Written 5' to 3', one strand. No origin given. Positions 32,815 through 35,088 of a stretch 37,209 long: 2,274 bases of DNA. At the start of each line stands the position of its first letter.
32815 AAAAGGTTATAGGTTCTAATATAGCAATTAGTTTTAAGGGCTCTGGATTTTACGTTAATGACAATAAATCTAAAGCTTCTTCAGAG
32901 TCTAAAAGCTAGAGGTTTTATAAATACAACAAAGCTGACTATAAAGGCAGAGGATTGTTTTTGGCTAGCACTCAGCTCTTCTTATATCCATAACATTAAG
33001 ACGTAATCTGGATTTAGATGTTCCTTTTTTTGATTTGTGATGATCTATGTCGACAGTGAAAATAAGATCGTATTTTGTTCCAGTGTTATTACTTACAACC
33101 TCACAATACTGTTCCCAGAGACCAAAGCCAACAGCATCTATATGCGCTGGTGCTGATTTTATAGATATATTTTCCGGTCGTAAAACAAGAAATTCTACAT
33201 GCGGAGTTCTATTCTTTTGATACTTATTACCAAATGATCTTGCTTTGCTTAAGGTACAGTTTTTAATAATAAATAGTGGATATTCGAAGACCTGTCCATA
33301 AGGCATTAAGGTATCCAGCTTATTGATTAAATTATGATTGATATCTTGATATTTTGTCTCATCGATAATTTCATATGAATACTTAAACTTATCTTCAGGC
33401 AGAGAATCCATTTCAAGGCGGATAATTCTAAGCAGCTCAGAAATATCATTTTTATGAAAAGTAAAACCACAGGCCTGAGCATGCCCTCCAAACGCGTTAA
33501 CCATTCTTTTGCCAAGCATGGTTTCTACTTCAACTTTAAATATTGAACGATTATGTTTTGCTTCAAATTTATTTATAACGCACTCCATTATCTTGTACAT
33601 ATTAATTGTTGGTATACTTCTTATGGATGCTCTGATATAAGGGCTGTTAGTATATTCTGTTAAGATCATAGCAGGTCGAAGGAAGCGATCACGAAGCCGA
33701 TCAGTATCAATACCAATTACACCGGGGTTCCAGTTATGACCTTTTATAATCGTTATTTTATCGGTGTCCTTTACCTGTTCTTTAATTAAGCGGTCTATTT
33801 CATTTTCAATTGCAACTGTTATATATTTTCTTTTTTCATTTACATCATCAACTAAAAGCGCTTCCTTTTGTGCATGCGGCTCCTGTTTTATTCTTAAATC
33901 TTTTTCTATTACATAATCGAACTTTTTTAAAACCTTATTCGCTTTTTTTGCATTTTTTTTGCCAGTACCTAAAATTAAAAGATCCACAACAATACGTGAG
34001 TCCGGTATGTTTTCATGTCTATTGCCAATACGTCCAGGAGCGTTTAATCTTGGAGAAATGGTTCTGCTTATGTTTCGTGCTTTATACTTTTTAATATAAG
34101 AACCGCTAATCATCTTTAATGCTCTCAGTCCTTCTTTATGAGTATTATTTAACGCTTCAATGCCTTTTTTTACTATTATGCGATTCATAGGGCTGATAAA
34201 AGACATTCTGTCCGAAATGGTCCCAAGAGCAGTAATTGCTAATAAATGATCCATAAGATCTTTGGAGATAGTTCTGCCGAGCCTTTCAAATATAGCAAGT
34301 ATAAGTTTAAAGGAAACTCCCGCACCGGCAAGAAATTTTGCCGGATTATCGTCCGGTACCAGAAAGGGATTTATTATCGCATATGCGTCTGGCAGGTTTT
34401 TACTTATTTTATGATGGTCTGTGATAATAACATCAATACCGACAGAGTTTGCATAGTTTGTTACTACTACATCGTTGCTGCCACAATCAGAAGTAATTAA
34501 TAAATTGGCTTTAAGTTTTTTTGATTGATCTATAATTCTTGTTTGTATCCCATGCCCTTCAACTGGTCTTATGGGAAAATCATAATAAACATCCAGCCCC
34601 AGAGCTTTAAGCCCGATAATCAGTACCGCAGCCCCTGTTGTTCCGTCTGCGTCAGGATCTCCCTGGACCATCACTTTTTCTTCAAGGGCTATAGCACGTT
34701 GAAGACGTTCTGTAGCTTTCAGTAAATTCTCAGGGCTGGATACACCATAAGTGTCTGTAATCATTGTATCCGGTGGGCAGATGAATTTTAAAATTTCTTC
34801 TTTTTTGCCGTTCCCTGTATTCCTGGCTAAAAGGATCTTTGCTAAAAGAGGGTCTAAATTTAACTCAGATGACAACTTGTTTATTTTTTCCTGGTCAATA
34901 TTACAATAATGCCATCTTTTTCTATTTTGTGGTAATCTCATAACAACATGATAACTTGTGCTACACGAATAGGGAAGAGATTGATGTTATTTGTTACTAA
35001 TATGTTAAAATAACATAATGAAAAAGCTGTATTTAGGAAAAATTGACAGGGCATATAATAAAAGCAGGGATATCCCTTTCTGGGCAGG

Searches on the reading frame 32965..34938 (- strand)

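Call 58: search_protein_families(library=pfam, proteins=[window:32965-34938:-], max_evalue=0.001)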
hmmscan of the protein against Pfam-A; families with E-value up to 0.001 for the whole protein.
window:32965-34938:- (657 aa): 3 families
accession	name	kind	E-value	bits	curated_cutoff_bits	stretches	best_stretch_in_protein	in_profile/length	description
PF01368.27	DHH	-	3.2e-18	66.7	28.1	1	88-233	1-122/125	DHH family, N-terminal domain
PF17768.7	RecJ_OB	-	1.1e-10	41.9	27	1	528-638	5-99/107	RecJ OB domain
PF02272.25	DHHA1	-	1.3e-08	35.6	25.9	1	395-507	4-97/102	DHHA1 domain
